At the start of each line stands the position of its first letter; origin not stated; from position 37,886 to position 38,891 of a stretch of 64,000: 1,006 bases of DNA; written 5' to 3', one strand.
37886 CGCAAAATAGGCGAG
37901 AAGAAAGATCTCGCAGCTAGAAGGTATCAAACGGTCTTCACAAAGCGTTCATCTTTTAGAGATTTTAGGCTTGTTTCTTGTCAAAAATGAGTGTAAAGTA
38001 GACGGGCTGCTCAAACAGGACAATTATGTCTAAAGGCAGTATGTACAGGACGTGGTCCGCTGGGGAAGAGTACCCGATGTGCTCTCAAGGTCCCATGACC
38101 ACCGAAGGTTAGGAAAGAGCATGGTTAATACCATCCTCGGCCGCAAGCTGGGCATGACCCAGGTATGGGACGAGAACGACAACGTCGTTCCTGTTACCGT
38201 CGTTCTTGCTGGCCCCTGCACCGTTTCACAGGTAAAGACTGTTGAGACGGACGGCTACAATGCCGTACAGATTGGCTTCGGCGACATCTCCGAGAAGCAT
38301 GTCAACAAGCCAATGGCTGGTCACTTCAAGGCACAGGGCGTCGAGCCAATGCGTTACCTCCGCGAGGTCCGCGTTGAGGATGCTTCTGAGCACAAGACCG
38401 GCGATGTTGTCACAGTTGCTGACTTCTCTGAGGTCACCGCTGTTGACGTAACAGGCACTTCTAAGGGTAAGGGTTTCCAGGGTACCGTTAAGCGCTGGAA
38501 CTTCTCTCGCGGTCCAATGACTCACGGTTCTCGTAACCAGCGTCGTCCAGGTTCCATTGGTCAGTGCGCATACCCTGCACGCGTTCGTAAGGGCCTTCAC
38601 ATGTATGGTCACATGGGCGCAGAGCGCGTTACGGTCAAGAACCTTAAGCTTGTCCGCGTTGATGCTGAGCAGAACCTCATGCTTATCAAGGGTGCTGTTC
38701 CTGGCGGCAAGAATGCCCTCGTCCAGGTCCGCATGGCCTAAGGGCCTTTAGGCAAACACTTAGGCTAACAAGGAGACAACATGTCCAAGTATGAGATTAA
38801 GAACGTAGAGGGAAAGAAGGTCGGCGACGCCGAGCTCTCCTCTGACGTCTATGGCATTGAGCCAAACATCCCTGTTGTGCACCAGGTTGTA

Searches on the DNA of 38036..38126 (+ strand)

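Call 58: build_rna_model(alignment_id=A1, structure=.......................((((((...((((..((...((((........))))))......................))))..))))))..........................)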
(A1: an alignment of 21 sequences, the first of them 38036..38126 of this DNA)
Model R1 built from alignment A1 (21 sequences, 121 columns); structure: as given.
model positions 91; base pairs 16; branch points 0; effective number of sequences 3.04; information 0.627 bits per position. Calibrated on 0.2 Mb of random sequence (short: E-values are rough).
structure used (alignment columns):
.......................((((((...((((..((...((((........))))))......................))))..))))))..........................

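Call 59: search_with_rna_model(model_id=R1, sources=[window, L001, L005, L009, L011, L013, L016, L018, L019, L020, L021, L022, L023, L024, L025, L026, L027, L028, L029, L030, L031, L032, L033, L034, L035, L036, L037, L043, L044, L049, L057, L058, L059, L060, L061, L062, L063, L064, L067, L069, L072, L073, L074, L079, L081, L083, L094, L096, L097], max_evalue=1)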
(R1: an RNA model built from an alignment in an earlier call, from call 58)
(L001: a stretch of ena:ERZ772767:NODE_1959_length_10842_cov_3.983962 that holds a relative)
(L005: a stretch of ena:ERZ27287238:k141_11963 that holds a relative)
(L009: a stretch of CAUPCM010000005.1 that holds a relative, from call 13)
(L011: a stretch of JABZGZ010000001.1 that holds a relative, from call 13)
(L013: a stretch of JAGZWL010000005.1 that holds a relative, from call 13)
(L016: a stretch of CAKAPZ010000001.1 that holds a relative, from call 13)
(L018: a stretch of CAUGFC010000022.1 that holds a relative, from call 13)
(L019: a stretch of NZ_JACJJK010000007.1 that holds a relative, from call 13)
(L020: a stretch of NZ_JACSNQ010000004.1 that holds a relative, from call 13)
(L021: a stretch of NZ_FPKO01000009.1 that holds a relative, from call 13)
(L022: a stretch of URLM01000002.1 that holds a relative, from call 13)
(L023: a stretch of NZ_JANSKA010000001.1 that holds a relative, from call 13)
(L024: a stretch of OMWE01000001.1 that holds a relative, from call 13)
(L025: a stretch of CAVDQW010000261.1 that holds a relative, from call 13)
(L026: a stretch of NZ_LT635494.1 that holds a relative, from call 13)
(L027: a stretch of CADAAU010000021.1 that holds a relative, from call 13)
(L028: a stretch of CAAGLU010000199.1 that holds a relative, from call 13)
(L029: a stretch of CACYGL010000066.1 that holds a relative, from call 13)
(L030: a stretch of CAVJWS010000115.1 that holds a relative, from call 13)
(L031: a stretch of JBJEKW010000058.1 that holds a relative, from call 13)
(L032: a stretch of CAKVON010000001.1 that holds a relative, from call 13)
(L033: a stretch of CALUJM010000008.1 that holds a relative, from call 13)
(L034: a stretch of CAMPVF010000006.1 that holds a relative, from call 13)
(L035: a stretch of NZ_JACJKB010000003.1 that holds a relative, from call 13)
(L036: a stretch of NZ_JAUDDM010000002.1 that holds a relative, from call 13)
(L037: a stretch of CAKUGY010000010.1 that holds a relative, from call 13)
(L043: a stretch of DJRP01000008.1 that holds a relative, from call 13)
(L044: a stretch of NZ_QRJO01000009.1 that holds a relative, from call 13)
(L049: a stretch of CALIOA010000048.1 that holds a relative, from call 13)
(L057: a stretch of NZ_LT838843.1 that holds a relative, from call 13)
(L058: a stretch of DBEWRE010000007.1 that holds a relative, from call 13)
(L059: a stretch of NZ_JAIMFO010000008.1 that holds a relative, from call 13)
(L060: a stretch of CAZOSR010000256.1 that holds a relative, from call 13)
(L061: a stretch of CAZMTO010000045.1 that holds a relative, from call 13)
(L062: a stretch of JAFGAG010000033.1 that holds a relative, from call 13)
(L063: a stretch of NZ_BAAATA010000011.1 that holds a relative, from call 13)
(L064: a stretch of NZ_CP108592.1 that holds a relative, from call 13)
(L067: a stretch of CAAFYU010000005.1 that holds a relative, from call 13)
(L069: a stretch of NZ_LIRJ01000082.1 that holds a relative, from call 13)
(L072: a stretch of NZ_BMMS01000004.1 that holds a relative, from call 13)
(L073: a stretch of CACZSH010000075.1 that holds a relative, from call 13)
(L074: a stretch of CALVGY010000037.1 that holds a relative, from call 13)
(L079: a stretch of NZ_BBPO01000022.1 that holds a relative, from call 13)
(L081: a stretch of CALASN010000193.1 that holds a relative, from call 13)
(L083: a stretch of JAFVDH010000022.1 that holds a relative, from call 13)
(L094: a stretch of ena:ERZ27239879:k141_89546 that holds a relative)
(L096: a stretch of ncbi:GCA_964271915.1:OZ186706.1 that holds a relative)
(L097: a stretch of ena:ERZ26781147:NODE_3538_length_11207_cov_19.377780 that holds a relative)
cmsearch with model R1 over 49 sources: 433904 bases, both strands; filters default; matches with E-value up to 1: 35.
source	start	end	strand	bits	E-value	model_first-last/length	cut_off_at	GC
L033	3916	4006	+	100.6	2e-25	1-91/91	no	0.64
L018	3916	4006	+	99.2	5e-25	1-91/91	no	0.66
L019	3916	4006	+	98.6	7.4e-25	1-91/91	no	0.66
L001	4776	4866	+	94.6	9.6e-24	1-91/91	no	0.56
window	38036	38126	+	91.9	5.7e-23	1-91/91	no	0.55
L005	4728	4818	+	91.9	5.7e-23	1-91/91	no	0.55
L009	3916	4006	+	91.9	5.7e-23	1-91/91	no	0.55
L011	3916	4006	+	91.9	5.7e-23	1-91/91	no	0.55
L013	3916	4006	+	91.9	5.7e-23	1-91/91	no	0.55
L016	3916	4006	+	91.9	5.7e-23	1-91/91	no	0.55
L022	3918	4006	+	90.7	1.2e-22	1-91/91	no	0.64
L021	3919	4006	+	90.3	1.6e-22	1-91/91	no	0.62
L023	3918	4006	+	89.3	3e-22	1-91/91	no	0.63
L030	598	688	+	89.3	3.1e-22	1-91/91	no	0.6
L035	3915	4006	+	88.6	4.9e-22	1-91/91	no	0.61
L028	3918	4006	+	88.1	6.7e-22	1-91/91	no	0.63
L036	141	232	+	86.7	1.7e-21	1-91/91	no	0.59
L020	3919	4006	+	85.2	4.6e-21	1-91/91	no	0.62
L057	3915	4006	+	84.8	5.9e-21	1-91/91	no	0.62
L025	488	577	+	84.1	9.1e-21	1-91/91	no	0.57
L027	3912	4006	+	84.1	9.2e-21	1-91/91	no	0.59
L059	3914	4006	+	80.9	7.2e-20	1-91/91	no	0.61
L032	3918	4006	+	79.8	1.5e-19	1-91/91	no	0.62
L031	3917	4006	+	79.6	1.7e-19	1-91/91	no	0.58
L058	3915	4006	+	78.7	3e-19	1-91/91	no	0.55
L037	3913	4006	+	75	3.4e-18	1-91/91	no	0.55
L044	3913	4006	+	75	3.4e-18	1-91/91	no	0.55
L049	3913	4006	+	75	3.4e-18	1-91/91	no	0.55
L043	1259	1352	+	74.6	4.4e-18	1-91/91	no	0.57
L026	3899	4006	+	70.7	5.4e-17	1-91/91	no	0.66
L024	3886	4006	+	64.5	3.1e-15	1-91/91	no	0.64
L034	3913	4006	+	61.1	2.9e-14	1-91/91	no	0.49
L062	178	271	+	57.7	2.7e-13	1-91/91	no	0.66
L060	419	512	+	56.4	6e-13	1-91/91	no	0.63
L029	1847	1924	+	28.6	4.3e-05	1-91/91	no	0.59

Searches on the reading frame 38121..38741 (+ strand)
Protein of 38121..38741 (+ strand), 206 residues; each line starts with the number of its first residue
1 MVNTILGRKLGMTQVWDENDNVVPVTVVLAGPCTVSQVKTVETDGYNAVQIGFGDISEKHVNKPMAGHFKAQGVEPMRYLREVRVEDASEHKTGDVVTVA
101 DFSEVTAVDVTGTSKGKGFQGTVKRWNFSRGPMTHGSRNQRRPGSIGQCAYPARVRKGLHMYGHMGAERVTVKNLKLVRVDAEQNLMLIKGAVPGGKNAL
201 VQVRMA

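Call 6: search_protein_families(library=pfam, proteins=[window:38121-38741:+])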
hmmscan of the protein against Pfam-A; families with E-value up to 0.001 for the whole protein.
window:38121-38741:+ (206 aa): 1 family
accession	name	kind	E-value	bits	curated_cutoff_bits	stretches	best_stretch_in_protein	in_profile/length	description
PF00297.29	Ribosomal_L3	-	3.1e-18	66.4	22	1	86-183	196-291/369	Ribosomal protein L3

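Call 13: find_related_loci(query=window:38121-38741:+, collection=genome_contigs, flank=4000)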
Query window:38121-38741:+ (206 aa) in genome_contigs; peptide patterns used: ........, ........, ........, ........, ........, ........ (x = any residue, [..] = any of these).
600 stretches matched a pattern (row limit reached: there are more); 592 encode a relative of the query (tblastn E <= 1e-3); the best 80 are kept; 80 distinct loci.
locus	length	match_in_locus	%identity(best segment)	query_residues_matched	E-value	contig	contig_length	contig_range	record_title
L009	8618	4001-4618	100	1-206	2e-139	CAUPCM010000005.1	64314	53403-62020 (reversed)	MAG TPA_asm: uncultured Atopobium sp. isolate SRR8290116_bin.26_MetaWRAP_v1.3_MAG genome assembly, contig: ERZ14214041_1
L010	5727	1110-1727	100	1-206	2e-139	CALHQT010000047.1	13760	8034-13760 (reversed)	MAG TPA_asm: uncultured Atopobium sp. isolate ERR589670_bin.71_CONCOCT_v1.1_MAG genome assembly, contig: ERZ773024.561,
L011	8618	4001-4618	100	1-206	2e-139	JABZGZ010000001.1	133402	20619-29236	MAG: Atopobium sp. isolate JCVI_13_bin.3 NODE_1_length_133402_cov_4.478192, whole genome shotgun sequence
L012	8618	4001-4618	100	1-206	2e-139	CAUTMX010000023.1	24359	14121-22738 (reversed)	MAG TPA_asm: uncultured Atopobiaceae bacterium isolate ERR10228848_bin.36_MetaWRAP_v1.3_MAG genome assembly, contig: ERZ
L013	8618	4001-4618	100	1-206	2e-139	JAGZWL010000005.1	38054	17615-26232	MAG: Atopobium sp. isolate L2_013_122G1_dasL2_013_122G1_concoct_57 L2_013_122G1_scaffold_456, whole genome shotgun seque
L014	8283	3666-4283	100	1-206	2e-139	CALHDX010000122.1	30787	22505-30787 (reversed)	MAG TPA_asm: uncultured Atopobium sp. isolate ERR589729_bin.60_CONCOCT_v1.1_MAG genome assembly, contig: ERZ773203.227,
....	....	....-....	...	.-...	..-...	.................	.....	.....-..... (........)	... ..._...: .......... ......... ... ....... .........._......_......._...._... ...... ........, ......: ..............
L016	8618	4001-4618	100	1-206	2e-139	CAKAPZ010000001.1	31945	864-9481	MAG TPA_asm: uncultured Atopobium sp. isolate SRR15235667_bin.17_metaWRAP_v1.1_MAG genome assembly, contig: NODE_333_len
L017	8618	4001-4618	100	1-206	2e-139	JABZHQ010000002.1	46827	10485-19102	MAG: Atopobium sp. isolate JCVI_40_bin.14 NODE_54_length_46827_cov_7.310570, whole genome shotgun sequence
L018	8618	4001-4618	90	1-206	2e-127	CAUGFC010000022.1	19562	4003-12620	MAG TPA_asm: uncultured Olsenella sp. isolate SRR16280045_bin.65_MetaWRAP_v1.3_MAG genome assembly, contig: ERZ19289372.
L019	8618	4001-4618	89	1-206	4e-127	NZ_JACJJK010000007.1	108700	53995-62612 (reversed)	Olsenella uli strain An820 An820_NODE_7_length_108700_cov_129.866, whole genome shotgun sequence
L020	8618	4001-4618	90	1-206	2e-126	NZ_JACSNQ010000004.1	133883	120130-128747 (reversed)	Olsenella profusa strain An794 An794_NODE_4_length_133883_cov_82.2637_ID_1489, whole genome shotgun sequence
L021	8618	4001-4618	89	1-206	1e-125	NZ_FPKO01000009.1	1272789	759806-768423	Thermophilibacter mediterraneus strain Marseille-P3256T, whole genome shotgun sequence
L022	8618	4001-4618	89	1-206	2e-124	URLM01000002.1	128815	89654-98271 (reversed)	uncultured Olsenella sp. isolate UMGS1121 genome assembly, contig: NODE_87_length_128815_cov_52.577866, whole genome sho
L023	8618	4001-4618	89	1-206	2e-124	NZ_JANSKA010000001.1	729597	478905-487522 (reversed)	Tractidigestivibacter montrealensis strain KD21 scaffold1_size729597, whole genome shotgun sequence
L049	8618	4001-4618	75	1-206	2e-105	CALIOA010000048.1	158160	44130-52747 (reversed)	MAG TPA_asm: uncultured Collinsella sp. isolate ERR912044_bin.75_CONCOCT_v1.1_MAG genome assembly, contig: ERZ826764.59,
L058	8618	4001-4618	75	1-206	1e-104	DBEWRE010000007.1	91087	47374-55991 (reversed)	MAG TPA_asm: Collinsella sp. isolate MAG286 k141_71339, whole genome shotgun sequence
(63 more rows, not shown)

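Call 32: search_protein_families(library=pfam, proteins=[L018:2945-3547:+, L019:2495-3139:+, L049:3019-3639:+, L049:1825-2979:+, L023:3106-3750:+, L058:3043-3678:+, L021:2383-2982:+, L018:1703-1999:-, L018:646-1620:-], max_evalue=0.001)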
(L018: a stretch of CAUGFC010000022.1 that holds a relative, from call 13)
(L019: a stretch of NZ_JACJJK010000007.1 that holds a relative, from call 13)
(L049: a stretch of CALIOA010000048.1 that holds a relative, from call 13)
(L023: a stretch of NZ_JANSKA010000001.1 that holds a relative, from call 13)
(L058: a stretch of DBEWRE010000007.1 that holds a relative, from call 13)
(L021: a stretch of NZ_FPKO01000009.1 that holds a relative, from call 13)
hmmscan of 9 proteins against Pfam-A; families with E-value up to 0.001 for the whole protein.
L018:2945-3547:+ (200 aa): 1 family
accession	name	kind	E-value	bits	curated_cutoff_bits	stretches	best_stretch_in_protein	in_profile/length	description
PF00300.27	His_Phos_1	-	1.7e-33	116.4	21.7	1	4-192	1-188/194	Histidine phosphatase superfamily (branch 1)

L019:2495-3139:+ (214 aa): 2 families
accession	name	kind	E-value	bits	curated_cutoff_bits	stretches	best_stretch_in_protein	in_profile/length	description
PF12710.13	HAD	-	7.3e-09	36.7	27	1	83-176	85-189/189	haloacid dehalogenase-like hydrolase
PF00702.32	Hydrolase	-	1e-08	36.2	26.4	1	74-177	86-189/191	haloacid dehalogenase-like hydrolase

L049:3019-3639:+ (206 aa): 1 family
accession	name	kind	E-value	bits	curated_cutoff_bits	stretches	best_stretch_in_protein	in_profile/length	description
PF00300.27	His_Phos_1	-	2.8e-38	132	21.7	1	4-189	1-190/194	Histidine phosphatase superfamily (branch 1)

L049:1825-2979:+ (384 aa): 2 families
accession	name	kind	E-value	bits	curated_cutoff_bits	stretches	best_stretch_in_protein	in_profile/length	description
PF01545.26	Cation_efflux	-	8.2e-44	150.2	26.6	1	23-214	3-198/198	Cation efflux family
PF16916.11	ZT_dimer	-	7.1e-17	61.6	26.7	1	218-294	1-77/78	Dimerisation domain of Zinc Transporter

L023:3106-3750:+ (214 aa): 2 families
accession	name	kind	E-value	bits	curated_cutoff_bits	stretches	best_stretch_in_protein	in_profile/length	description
PF13240.11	Zn_Ribbon_1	-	3.3e-07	30.3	25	1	2-24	1-23/23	zinc-ribbon domain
PF12773.13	DZR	-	0.00035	21.1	27.3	1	3-21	27-45/45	Double zinc ribbon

L058:3043-3678:+ (211 aa): 1 family
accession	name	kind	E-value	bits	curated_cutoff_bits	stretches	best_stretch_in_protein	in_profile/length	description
PF00300.27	His_Phos_1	-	5.1e-32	111.6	21.7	1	4-201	1-188/194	Histidine phosphatase superfamily (branch 1)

L021:2383-2982:+ (199 aa): 2 families
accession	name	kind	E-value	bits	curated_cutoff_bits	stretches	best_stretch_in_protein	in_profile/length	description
PF00702.32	Hydrolase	-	1.2e-09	39.3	26.4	1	59-162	89-189/191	haloacid dehalogenase-like hydrolase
PF12710.13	HAD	-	1.8e-09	38.7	27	1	17-160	18-188/189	haloacid dehalogenase-like hydrolase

L018:1703-1999:- (98 aa): 4 families
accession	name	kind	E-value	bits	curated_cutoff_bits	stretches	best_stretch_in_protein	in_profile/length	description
PF00462.30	Glutaredoxin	-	1.1e-16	61.2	22.9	1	23-78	2-57/60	Glutaredoxin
PF13417.12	GST_N_3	-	2.4e-13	50.7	22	1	24-93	1-69/75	Glutathione S-transferase, N-terminal domain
PF13409.12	GST_N_2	-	1.4e-12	48.5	25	1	29-93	1-69/70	Glutathione S-transferase, N-terminal domain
PF02798.26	GST_N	-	0.00012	22.8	20.9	1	22-92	3-75/76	Glutathione S-transferase, N-terminal domain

L018:646-1620:- (324 aa): 3 families
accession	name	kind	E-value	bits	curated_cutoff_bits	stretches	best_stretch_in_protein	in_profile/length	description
PF01381.28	HTH_3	-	4.5e-13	49.5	23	1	14-67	1-54/55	Helix-turn-helix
PF12844.13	HTH_19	-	5.1e-09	36.3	30.2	1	11-57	1-47/64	Helix-turn-helix domain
PF13560.12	HTH_31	-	3.6e-07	30.8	27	1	11-65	3-58/64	Helix-turn-helix domain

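Call 63: search_protein_families(library=ncbifam, proteins=[L018:2945-3547:+, L049:3019-3639:+, L021:2383-2982:+], max_evalue=0.00001)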
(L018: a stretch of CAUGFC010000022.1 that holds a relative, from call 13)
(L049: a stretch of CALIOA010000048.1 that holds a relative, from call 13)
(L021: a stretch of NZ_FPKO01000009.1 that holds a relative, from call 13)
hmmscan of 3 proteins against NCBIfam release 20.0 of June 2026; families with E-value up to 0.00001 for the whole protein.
L018:2945-3547:+ (200 aa): 19 families
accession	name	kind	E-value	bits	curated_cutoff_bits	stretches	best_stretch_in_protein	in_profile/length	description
NF005567.0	PRK07238.1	equivalog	1.4e-18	67.4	326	1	3-152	179-326/378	bifunctional RNase H/acid phosphatase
TIGR03162.1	ribazole_cobC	equivalog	3.6e-17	62.4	162.9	1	4-162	1-154/176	alpha-ribazole phosphatase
NF002339.0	PRK01295.1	equivalog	5.2e-17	62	316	1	3-105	4-102/206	2,3-bisphosphoglycerate-dependent phosphoglycerate mutase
NF010713.0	PRK14115.1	equivalog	1.3e-15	57.4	305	1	2-104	2-100/248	2,3-diphosphoglycerate-dependent phosphoglycerate mutase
NF010714.0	PRK14116.1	equivalog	4.5e-15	55.8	401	1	1-104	1-100/229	2,3-diphosphoglycerate-dependent phosphoglycerate mutase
NF002901.0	PRK03482.1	equivalog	6e-14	52.2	261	1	3-180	3-179/215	2,3-diphosphoglycerate-dependent phosphoglycerate mutase GpmB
TIGR01258.1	pgm_1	subfamily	2.8e-13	49.8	81.7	1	4-104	3-99/245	2,3-bisphosphoglycerate-dependent phosphoglycerate mutase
NF011580.0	PRK15004.1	equivalog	2.8e-12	47.1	250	1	4-152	3-149/203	adenosylcobalamin/alpha-ribazole phosphatase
NF009994.0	PRK13463.1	equivalog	5e-12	46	277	1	3-136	4-135/203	phosphoserine phosphatase 1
NF010716.0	PRK14118.1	equivalog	1e-11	44.6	409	1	4-99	3-94/227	2,3-diphosphoglycerate-dependent phosphoglycerate mutase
NF010718.0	PRK14120.1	equivalog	2.8e-11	43.2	366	1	2-106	5-105/249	phosphoglyceromutase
TIGR00249.1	sixA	equivalog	3.7e-11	43.1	74.5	1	4-86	3-81/154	phosphohistidine phosphatase SixA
NF010715.0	PRK14117.1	equivalog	2.6e-10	40.1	421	1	1-107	1-103/230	phosphoglycerate mutase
NF010717.0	PRK14119.1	equivalog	1.8e-09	37.5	378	1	1-104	1-100/228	2,3-diphosphoglycerate-dependent phosphoglycerate mutase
TIGR03848.1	MSMEG_4193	subfamily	1.8e-08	34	203.85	1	3-138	1-133/204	MSMEG_4193 family putative phosphomutase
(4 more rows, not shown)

L049:3019-3639:+ (206 aa): 19 families
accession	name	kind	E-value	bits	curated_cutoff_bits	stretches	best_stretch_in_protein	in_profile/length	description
NF005567.0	PRK07238.1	equivalog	8e-26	91.2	326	1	3-159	179-337/378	bifunctional RNase H/acid phosphatase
TIGR03162.1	ribazole_cobC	equivalog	1.1e-22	80.3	162.9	1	4-158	1-154/176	alpha-ribazole phosphatase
NF011580.0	PRK15004.1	equivalog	5e-18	65.8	250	1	3-149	2-150/203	adenosylcobalamin/alpha-ribazole phosphatase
NF009993.0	PRK13462.1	equivalog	6.4e-17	61.9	226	1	2-157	6-156/203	acid phosphatase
NF002901.0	PRK03482.1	equivalog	1.6e-16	60.6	261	1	1-184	1-188/215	2,3-diphosphoglycerate-dependent phosphoglycerate mutase GpmB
NF002339.0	PRK01295.1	equivalog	1.4e-15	57.3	316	1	3-156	4-166/206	2,3-bisphosphoglycerate-dependent phosphoglycerate mutase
TIGR03848.1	MSMEG_4193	subfamily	9e-14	51.4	203.85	1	5-155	3-159/204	MSMEG_4193 family putative phosphomutase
TIGR01258.1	pgm_1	subfamily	3.7e-13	49.4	81.7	1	3-95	2-94/245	2,3-bisphosphoglycerate-dependent phosphoglycerate mutase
NF038349.1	dPGM_arch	equivalog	5.9e-13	49.1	225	1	6-156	3-145/194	2,3-diphosphoglycerate-dependent phosphoglycerate mutase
NF010718.0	PRK14120.1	equivalog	6.3e-13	48.6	366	1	2-93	5-96/249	phosphoglyceromutase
NF010713.0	PRK14115.1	equivalog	2e-12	46.9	305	1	1-95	1-95/248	2,3-diphosphoglycerate-dependent phosphoglycerate mutase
NF009994.0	PRK13463.1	equivalog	8.1e-12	45.3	277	1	4-160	5-163/203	phosphoserine phosphatase 1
NF002217.0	PRK01112.1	equivalog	1.3e-09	37.8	320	1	1-68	1-66/228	2,3-bisphosphoglycerate-dependent phosphoglycerate mutase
TIGR00249.1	sixA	equivalog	1.4e-09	37.9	74.5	1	3-77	2-72/154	phosphohistidine phosphatase SixA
NF045917.1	PhserinePhPspA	equivalog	1.5e-09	37.9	350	1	1-148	1-150/211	phosphoserine phosphatase PspA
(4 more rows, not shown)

L021:2383-2982:+ (199 aa): 6 families
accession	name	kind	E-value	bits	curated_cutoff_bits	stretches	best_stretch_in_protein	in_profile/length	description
NF010109.0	PRK13582.1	equivalog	1.5e-87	292.6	133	1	1-196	1-196/205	bifunctional phosphoserine phosphatase/homoserine phosphotransferase ThrH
TIGR02137.1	HSK-PSP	equivalog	4e-71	238.7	223.4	1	1-194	1-194/203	bifunctional phosphoserine phosphatase/homoserine phosphotransferase ThrH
TIGR00338.1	serB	equivalog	2.6e-14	53.3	144.15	1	4-176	17-200/219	phosphoserine phosphatase SerB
TIGR01488.1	HAD-SF-IB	subfamily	2.3e-11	44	45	1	59-162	62-176/177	HAD-IB family phosphatase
TIGR01490.1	HAD-SF-IB-hyp1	subfamily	2.8e-06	27.7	98.3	1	60-162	72-189/202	HAD-IB family hydrolase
NF008350.0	PRK11133.1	equivalog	2.8e-06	26.7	413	1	31-173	146-293/324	phosphoserine phosphatase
